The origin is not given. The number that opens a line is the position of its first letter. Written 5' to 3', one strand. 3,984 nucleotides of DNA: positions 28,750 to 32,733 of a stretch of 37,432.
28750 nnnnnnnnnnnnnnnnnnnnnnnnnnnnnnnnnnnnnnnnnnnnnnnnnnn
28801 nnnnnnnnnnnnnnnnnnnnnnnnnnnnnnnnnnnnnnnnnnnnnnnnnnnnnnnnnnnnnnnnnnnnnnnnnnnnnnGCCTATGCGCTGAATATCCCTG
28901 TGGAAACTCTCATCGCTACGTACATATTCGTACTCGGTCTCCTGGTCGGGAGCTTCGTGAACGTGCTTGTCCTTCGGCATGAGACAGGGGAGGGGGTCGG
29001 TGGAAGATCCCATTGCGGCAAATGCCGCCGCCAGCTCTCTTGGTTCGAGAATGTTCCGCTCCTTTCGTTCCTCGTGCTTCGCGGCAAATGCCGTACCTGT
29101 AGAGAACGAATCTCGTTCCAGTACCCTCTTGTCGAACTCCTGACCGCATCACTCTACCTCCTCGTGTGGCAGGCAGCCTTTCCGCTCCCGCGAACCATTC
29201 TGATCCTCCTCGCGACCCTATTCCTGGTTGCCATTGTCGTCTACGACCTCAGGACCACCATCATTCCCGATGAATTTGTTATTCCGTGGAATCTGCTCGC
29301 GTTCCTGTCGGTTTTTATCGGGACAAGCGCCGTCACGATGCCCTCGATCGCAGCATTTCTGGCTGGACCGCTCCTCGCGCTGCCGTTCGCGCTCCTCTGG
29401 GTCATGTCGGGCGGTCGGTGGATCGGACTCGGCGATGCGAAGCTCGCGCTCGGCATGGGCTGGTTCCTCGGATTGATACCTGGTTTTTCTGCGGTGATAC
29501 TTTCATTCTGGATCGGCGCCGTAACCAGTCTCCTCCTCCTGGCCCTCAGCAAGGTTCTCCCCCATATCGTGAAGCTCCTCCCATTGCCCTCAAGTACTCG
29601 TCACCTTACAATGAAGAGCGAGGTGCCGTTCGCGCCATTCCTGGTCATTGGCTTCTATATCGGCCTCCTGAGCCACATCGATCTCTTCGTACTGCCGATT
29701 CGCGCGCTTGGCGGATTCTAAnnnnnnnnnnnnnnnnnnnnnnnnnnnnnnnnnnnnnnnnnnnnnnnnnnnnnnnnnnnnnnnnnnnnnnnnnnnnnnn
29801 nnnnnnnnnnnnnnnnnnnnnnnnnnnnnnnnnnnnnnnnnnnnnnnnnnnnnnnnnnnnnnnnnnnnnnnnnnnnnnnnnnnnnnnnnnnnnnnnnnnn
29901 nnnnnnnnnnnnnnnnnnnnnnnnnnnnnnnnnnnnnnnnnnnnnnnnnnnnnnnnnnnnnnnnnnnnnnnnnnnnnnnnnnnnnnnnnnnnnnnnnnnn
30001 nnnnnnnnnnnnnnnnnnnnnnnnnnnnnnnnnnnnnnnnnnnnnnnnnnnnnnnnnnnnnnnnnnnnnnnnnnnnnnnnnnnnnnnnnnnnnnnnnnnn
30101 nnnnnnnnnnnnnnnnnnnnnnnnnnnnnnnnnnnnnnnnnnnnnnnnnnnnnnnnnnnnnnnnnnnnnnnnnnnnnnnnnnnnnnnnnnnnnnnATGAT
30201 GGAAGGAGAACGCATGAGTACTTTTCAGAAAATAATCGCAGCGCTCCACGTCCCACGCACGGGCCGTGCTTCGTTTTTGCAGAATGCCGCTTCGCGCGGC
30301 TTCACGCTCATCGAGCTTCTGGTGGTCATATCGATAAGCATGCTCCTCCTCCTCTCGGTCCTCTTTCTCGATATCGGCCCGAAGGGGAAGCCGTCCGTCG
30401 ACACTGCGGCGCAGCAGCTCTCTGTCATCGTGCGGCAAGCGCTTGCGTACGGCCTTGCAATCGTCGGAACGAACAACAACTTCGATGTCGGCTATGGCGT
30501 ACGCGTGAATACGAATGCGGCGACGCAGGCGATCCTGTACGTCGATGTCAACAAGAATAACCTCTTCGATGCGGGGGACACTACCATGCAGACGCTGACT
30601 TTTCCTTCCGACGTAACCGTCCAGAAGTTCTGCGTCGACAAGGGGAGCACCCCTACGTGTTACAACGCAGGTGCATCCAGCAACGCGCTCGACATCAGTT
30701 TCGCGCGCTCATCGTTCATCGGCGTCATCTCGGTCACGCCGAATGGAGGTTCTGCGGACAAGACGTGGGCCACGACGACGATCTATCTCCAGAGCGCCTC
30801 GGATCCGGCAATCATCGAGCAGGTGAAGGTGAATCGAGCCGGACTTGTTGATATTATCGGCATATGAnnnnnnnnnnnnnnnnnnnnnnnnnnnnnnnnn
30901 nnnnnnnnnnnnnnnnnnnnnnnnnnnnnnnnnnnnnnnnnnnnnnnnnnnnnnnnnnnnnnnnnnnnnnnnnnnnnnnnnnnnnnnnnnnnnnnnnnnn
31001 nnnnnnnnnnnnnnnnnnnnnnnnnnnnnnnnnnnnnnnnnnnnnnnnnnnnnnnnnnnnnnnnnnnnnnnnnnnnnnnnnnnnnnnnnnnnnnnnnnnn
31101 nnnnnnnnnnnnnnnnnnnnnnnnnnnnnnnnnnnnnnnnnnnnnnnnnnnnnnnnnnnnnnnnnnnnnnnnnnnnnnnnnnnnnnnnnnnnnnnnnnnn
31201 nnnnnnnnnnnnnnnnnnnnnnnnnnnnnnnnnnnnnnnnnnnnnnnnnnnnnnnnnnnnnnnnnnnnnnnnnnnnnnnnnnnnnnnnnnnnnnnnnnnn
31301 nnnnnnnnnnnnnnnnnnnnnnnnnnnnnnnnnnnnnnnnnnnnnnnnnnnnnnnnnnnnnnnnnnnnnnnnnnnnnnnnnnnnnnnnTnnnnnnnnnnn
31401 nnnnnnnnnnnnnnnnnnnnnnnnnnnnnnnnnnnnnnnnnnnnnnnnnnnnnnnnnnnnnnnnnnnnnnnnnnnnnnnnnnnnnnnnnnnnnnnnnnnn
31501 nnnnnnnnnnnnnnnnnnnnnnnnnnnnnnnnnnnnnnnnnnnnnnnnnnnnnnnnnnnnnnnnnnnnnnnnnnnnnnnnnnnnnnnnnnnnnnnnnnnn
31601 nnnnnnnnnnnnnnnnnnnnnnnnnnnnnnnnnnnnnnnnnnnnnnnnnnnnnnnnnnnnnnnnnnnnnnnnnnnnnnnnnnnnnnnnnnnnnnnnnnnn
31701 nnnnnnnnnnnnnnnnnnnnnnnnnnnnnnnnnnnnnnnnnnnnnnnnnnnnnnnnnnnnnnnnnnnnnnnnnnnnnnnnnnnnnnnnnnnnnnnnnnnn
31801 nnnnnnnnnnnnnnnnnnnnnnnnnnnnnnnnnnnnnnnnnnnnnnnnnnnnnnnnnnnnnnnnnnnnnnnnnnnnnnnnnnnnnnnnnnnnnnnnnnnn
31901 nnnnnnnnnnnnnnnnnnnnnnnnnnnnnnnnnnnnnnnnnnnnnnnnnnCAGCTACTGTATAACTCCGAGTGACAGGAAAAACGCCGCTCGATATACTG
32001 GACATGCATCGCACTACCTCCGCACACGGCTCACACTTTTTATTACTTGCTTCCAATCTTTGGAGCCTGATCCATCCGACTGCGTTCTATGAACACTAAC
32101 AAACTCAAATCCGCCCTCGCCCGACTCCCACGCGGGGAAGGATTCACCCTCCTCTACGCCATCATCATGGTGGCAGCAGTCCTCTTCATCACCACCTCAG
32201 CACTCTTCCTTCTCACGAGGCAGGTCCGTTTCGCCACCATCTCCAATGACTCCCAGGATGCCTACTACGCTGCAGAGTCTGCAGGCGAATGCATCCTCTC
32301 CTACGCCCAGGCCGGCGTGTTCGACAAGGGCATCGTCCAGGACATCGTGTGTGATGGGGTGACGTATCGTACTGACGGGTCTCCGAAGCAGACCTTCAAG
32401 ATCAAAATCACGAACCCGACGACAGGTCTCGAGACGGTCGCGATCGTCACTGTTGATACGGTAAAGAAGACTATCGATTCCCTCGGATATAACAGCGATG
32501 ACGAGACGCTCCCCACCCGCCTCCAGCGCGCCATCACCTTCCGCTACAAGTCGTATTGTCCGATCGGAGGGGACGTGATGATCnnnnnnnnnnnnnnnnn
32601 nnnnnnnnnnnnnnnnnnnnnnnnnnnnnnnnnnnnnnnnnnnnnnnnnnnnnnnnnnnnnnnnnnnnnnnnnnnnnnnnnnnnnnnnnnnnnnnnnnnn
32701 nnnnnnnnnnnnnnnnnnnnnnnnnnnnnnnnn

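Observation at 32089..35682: A 1197-aa modular pilin stacks vWA, Ig-like and two FN3-LamG units on a GspK/PilX-type anchor lacking Glu+5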

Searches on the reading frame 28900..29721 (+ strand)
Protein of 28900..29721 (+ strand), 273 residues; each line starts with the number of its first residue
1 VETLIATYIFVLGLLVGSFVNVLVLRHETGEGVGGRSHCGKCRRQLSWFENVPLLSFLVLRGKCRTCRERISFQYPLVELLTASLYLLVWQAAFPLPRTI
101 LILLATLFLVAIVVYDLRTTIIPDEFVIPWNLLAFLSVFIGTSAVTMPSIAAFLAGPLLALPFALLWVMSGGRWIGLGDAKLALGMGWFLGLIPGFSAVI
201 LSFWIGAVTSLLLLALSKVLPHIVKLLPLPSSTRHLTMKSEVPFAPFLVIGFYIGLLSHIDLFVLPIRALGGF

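Call 4: search_protein_families(library=pfam, proteins=[window:28900-29721:+], max_evalue=0.01)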
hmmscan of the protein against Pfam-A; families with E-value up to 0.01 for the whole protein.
window:28900-29721:+ (273 aa): 2 families
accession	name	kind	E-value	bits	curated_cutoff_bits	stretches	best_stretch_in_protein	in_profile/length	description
PF06750.18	A24_N_bact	-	5.1e-29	100.6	23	1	11-90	1-81/84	Bacterial Peptidase A24 N-terminal domain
PF01478.23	Peptidase_A24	-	1.2e-08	35.8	26.5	1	104-210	2-103/104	Type IV leader peptidase family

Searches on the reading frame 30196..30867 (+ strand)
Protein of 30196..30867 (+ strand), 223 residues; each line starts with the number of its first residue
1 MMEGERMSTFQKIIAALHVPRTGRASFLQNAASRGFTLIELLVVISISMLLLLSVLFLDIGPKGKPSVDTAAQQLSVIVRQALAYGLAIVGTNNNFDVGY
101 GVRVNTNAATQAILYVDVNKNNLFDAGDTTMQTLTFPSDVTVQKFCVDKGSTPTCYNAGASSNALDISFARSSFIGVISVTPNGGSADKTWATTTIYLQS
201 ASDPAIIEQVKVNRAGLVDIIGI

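Call 4: search_protein_families(library=pfam, proteins=[window:30196-30867:+], max_evalue=0.01)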
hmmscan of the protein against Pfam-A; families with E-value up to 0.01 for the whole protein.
window:30196-30867:+ (223 aa): 1 family
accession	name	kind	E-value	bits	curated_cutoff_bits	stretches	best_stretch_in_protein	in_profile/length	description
PF07963.17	N_methyl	-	5.2e-07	29.4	21.2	1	32-55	3-26/27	Prokaryotic N-terminal methylation motif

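Call 8: search_protein_families(library=ncbifam, proteins=[window:30196-30867:+], max_evalue=0.01)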
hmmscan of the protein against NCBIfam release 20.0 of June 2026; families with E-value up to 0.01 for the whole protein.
window:30196-30867:+ (223 aa): 6 families
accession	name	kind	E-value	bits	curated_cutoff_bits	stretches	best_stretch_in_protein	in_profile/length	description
TIGR01708.2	typeII_sec_gspH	equivalog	2.3e-05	24.5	80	1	33-85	1-53/169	type II secretion system minor pseudopilin GspH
TIGR02532.1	IV_pilin_GFxxxE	domain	0.00011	21.8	16.3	1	34-48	2-16/24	prepilin-type N-terminal cleavage/methylation domain-containing protein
NF040999.1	pilin_ComGC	equivalog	0.00065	19.8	75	1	34-55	2-24/84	competence type IV pilus major pilin ComGC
NF040982.1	ComGD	equivalog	0.0015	18.9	70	1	34-55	2-23/139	competence type IV pilus minor pilin ComGD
TIGR01710.1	typeII_sec_gspG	equivalog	0.002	18.1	88.85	1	34-85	1-52/134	type II secretion system major pseudopilin GspG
NF007848.0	PRK10557.1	equivalog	0.0096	15.2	120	0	29-56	6-33/192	prepilin peptidase-dependent protein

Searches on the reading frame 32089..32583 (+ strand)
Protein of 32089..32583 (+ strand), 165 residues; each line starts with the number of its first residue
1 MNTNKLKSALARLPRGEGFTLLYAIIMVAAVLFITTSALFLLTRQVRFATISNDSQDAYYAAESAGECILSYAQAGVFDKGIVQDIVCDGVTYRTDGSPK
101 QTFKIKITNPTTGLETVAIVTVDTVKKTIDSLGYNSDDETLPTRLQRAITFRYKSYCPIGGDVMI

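Call 38: search_protein_families(library=pfam, alignment_id=A3, max_evalue=0.01)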
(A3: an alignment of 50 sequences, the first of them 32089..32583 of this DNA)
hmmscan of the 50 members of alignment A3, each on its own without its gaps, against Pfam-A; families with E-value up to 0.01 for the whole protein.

A. member 1, window:32089-32583:+ (165 aa): 1 family
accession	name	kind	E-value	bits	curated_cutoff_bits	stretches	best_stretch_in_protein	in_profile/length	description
PF14341.11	PilX_N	-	0.00051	20.4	25.5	1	18-65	2-49/51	PilX N-terminal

B. families by the number of members that match (of 50 scanned): 1 family
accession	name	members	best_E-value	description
PF14341.11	PilX_N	22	5.3e-07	PilX N-terminal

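Call 40: predict_structure(alignment_id=A3)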
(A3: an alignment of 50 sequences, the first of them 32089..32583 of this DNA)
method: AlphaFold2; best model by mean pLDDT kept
length: 165 residues; sequences in the alignment: 50
mean_pLDDT: 92.0   pTM: 0.77
mean pLDDT of the five models: 92.0, 91.8, 91.2, 90.9, 90.3
residues with pLDDT >= 90: 129; 70-90: 25; 50-70: 11; < 50: 0
segments of 3 or more residues with pLDDT < 50: none
pLDDT, mean of each block of 10 residues (from residue 1): 71 75 96 98 96 97 98 96 96 98 96 95 98 97 97 83 62
secondary structure, 60 per line:
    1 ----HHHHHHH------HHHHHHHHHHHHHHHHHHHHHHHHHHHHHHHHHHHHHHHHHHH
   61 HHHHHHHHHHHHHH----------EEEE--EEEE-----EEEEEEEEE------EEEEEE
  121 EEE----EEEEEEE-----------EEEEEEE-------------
elements in order: H5-11 H18-74 E85-88 E91-94 E100-108 E115-123 E128-134 E146-152

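Call 42: fold_search(model_id=the predicted structure, library=pdb)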
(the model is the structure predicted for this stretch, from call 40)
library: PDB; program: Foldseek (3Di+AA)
matches with E <= 10: 292; with E <= 0.001: 0
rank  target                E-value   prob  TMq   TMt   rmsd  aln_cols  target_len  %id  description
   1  9vnj_A                2.2e-01  0.23  0.21  0.31  16.6       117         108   10  Crystal structure of the transmembrane domain of trimeric autotransporter adhesin AtaA in complex with the N-terminal  (released 2025-10-08)
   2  8huy_A                4.7e-01  0.33  0.21  0.06   7.1        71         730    7  N-acetyl-(R)-beta-phenylalanine acylase (released 2023-03-15)
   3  9euw                  5.3e-01  0.51  0.22  0.02   3.7        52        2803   17  Lymphostatin, conformation 2 (composite structure) (released 2025-04-09)
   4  4dte_A                5.3e-01  0.13  0.18  0.09  10.7        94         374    7  Crystal structure of zebrafish plasminogen activator inhibitor-1 (PAI-1) (released 2013-03-27)
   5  4dy0_A                5.6e-01  0.12  0.18  0.09  11.2        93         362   11  Crystal structure of native protease nexin-1 with heparin (released 2012-08-15)
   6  7zty                  5.9e-01  0.16  0.22  0.12  10.9        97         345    7  Structure of Vps39 N-terminal domain from Chaetomium thermophilum (released 2022-09-21)
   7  2gr7_A                6.3e-01  0.33  0.31  0.42   7.7       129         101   13  Hia 992-1098 (released 2006-05-23)
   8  3emo_A                6.7e-01  0.23  0.29  0.34   8.6       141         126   13  Crystal structure of transmembrane Hia 973-1098 (released 2008-11-04)
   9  4dy0_B                7.5e-01  0.11  0.18  0.09  11.2        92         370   11  Crystal structure of native protease nexin-1 with heparin (released 2012-08-15)
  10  4o3z                  9.0e-01  0.14  0.19  0.08   6.6        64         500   17  Crystal structure of the vaccine antigen Transferrin Binding Protein B (TbpB) mutant Tyr-95-Ala from Actinobacillus pleu (released 2015-01-14)
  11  7our_F                9.0e-01  0.11  0.21  0.26   8.8        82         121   12  Wilavidin apo form (P1 form) (released 2021-11-17)
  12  6gwq_A                9.0e-01  0.11  0.18  0.09  11.1        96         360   12  Crystal Structure of Stabilized Active Plasminogen Activator Inhibitor-1 (PAI-1-stab) in Complex with an Inhibitory Na (released 2020-01-01)
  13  8i5a_A                9.5e-01  0.21  0.21  0.06   7.5        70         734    7  N-acetyl-(R)-beta-phenylalanine acylase, 2.75 angstrom resolution (released 2023-03-15)
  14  4dy7_F                9.5e-01  0.11  0.17  0.09  10.6        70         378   14  Crystal structures of protease nexin-1 in complex with S195A thrombin (released 2012-08-15)
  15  7our_C                1.0e+00  0.11  0.21  0.27   8.7        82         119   12  Wilavidin apo form (P1 form) (released 2021-11-17)
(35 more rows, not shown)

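Call 45: search_solved_structures(query=A3, max_evalue=10, show_alignments=3)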
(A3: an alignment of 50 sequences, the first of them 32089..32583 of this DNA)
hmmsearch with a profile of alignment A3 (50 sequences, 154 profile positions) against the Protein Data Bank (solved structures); distinct sequences matched with E-value up to 10: 3.
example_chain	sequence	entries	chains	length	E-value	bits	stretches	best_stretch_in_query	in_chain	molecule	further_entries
8qag_A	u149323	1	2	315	0.00013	24.9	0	5-52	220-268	sc-CC-6-95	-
5cbf_A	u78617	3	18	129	0.092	15.6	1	15-42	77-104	Ion transport 2 domain protein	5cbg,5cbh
9egp_A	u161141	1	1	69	0.92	12.4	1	9-48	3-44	Geopilin domain 1 protein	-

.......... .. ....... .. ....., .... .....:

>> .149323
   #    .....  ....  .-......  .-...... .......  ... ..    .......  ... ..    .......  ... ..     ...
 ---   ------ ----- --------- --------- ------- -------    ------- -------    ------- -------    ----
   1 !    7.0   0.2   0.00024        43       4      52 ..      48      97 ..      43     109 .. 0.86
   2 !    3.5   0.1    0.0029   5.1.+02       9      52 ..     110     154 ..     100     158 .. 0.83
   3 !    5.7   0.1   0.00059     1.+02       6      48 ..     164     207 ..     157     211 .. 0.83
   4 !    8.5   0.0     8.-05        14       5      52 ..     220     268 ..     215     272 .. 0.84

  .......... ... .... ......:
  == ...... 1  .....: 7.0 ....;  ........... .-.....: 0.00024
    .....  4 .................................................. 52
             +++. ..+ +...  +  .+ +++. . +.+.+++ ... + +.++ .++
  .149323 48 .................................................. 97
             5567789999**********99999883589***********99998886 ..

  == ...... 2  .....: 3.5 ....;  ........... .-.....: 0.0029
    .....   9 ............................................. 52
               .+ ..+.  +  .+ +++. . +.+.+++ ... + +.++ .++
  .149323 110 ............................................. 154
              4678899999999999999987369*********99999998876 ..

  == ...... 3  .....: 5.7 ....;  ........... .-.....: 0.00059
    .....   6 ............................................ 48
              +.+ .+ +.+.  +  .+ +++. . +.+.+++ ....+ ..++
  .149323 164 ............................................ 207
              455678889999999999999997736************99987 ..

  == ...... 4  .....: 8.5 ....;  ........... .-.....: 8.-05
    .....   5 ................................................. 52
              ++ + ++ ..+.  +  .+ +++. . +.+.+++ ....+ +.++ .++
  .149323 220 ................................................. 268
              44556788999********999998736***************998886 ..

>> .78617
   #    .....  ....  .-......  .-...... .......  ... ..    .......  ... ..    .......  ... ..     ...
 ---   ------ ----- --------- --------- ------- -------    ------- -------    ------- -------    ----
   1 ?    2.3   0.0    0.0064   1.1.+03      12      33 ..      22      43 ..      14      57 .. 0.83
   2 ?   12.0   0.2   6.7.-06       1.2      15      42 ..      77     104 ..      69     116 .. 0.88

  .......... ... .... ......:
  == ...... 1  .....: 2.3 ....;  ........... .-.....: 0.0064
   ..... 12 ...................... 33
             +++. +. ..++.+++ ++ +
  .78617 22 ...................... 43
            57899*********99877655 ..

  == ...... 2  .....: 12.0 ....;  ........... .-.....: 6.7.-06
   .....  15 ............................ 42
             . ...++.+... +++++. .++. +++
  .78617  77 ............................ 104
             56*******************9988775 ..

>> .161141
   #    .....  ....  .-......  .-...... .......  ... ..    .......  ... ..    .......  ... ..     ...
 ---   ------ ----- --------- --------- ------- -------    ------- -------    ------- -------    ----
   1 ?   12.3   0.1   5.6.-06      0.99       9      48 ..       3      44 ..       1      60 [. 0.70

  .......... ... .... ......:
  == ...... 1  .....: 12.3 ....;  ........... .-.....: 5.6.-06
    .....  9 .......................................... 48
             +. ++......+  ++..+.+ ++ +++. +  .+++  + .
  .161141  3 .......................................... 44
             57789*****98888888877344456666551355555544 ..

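Call 67: find_homologous_proteins(query=A3, max_evalue=0.00001)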
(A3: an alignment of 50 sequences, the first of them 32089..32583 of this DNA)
Query A3 (50 sequences) (165 aa, profile of the alignment): 127 proteins with E <= 0.00001 among 4851 candidates; the best 120 are listed.
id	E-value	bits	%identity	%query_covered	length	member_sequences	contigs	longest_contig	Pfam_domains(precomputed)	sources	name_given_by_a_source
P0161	3.3e-49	184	28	83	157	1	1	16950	-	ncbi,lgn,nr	ncbi:MAG: hypothetical protein HZC03_00715 [Candidatus Lloydbacteria bacterium]|nr:hypothetical prot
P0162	3.6e-49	184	28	82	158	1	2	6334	-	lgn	-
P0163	3.9e-49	184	28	83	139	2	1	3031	-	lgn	-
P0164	6.0e-48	180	32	84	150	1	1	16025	-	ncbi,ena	-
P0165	9.7e-48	180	29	83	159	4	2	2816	-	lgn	-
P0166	5.5e-47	177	30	84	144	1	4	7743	PF14341.12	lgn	-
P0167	1.6e-46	176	29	82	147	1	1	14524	-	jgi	-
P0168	2.0e-46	175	29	83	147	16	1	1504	-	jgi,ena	-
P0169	2.4e-46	175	26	83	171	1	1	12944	-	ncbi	-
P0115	2.8e-46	175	27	83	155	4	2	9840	-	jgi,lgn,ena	-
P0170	4.1e-46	174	33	84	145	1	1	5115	-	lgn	-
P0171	4.1e-46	174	32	83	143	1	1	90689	-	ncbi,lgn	-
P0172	4.3e-46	174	28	83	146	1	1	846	-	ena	-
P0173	9.6e-46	173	28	91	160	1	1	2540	-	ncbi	-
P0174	4.0e-45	171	30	83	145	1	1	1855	-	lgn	-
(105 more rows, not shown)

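Call 77: find_related_loci(query=window:32089-32583:+, collection=metagenome_contigs, flank=10000)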
Query window:32089-32583:+ (165 aa) in metagenome_contigs; peptide patterns used: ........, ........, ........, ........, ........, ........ (x = any residue, [..] = any of these).
368 stretches matched a pattern, but none encodes a relative of the query by tblastn (E <= 1e-3).
